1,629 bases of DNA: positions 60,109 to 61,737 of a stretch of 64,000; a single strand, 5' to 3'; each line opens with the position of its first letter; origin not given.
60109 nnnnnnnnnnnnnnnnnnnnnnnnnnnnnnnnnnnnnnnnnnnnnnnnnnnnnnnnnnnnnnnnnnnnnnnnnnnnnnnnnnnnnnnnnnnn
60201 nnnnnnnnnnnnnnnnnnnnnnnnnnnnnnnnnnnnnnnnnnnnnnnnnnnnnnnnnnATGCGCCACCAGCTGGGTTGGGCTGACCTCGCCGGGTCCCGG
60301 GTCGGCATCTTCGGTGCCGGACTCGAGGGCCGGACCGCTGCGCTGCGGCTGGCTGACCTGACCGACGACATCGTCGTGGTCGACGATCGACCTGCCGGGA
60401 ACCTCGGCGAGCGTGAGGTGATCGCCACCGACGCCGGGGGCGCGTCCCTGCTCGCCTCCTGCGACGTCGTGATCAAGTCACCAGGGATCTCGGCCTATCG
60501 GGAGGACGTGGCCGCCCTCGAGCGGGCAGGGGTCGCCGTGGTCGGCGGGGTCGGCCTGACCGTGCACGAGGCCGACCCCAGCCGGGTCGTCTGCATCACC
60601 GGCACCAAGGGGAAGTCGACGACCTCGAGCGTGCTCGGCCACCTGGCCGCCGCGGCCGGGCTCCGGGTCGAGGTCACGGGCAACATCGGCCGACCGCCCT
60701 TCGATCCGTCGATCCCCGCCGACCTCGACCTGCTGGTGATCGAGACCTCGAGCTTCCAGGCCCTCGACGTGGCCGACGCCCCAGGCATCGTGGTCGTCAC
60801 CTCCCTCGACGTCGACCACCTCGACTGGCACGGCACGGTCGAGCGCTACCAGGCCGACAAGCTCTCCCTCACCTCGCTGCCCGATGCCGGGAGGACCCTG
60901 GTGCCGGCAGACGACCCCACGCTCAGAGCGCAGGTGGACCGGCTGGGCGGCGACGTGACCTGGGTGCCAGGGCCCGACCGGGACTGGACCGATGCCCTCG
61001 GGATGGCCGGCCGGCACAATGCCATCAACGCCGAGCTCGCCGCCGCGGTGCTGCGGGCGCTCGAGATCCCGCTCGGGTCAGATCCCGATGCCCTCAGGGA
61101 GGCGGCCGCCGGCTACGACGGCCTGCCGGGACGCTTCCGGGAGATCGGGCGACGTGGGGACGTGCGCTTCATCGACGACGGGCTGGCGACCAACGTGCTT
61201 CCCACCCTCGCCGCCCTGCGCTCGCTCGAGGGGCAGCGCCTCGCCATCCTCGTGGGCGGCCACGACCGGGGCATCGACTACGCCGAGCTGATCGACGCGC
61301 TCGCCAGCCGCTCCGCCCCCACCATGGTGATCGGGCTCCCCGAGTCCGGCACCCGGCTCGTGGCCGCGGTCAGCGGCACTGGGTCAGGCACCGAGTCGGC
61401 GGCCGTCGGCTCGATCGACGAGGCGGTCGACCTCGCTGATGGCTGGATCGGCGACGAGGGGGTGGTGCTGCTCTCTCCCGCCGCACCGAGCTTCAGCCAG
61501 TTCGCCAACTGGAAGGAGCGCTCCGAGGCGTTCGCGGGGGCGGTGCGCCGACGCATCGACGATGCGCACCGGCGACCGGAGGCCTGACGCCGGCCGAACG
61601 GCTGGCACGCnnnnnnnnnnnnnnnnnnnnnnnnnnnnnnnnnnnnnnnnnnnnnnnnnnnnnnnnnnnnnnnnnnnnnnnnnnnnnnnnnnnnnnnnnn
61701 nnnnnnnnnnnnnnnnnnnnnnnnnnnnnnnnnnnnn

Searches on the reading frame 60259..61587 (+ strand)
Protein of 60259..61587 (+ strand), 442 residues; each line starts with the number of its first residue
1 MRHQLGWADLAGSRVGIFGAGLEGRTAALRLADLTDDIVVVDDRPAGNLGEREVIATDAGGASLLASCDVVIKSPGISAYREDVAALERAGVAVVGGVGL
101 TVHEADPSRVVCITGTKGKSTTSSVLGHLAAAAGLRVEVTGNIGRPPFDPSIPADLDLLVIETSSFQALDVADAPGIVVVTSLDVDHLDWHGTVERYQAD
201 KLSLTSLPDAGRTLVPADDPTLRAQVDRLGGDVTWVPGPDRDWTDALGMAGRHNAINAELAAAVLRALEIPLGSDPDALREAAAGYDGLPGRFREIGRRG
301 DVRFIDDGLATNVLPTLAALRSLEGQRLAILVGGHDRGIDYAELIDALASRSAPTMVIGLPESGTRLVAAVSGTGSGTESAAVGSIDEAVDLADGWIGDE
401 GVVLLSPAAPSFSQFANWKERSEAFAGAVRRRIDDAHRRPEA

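Call 75: search_protein_families(library=pfam, max_evalue=1e-8, proteins=[window:60259-61587:+])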
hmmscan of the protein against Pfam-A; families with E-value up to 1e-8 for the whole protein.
window:60259-61587:+ (442 aa): 1 family
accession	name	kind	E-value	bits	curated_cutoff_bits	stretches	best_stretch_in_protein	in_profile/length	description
PF08245.18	Mur_ligase_M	-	2.2e-16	60.8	24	1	113-226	1-135/200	Mur ligase middle domain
